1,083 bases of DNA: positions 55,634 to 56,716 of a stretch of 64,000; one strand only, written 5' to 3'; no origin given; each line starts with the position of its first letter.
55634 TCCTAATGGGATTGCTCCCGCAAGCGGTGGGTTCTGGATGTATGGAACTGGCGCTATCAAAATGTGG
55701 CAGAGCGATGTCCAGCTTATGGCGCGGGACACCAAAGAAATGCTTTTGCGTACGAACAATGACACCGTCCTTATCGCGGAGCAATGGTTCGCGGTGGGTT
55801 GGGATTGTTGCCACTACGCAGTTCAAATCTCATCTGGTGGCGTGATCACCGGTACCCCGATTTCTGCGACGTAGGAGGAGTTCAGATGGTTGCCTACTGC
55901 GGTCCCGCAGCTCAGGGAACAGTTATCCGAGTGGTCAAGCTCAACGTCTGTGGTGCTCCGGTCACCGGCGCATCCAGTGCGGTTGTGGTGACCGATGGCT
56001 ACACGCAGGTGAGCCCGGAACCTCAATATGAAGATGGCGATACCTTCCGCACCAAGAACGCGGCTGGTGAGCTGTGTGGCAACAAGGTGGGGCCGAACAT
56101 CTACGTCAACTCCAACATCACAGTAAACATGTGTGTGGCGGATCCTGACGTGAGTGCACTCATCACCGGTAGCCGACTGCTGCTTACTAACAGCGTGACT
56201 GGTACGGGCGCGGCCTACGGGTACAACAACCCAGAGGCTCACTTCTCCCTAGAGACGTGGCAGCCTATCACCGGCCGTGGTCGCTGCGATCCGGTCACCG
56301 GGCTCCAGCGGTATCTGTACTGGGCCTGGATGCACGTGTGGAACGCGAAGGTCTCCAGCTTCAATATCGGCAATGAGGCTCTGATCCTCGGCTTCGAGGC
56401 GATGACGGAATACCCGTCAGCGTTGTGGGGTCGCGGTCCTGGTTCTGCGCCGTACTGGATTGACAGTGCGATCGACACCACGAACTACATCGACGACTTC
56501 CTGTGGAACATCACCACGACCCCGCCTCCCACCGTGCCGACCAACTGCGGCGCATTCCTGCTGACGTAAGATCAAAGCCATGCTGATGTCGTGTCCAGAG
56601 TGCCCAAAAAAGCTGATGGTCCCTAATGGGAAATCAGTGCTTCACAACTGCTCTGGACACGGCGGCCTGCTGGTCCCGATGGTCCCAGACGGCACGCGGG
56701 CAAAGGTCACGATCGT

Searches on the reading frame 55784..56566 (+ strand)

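Call 3: search_protein_families(library=pfam, proteins=[window:55784-56566:+], max_evalue=0.1)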
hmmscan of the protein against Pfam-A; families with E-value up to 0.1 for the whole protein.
window:55784-56566:+ (261 aa): 0 families

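Call 4: search_protein_families(library=phrogs, proteins=[window:55784-56566:+], max_evalue=0.01)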
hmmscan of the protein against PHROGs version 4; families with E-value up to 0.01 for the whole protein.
window:55784-56566:+ (261 aa): 1 family
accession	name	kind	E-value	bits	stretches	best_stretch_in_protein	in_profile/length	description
phrog_792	-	tail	9.6e-30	105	1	39-219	5-184/350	major tail protein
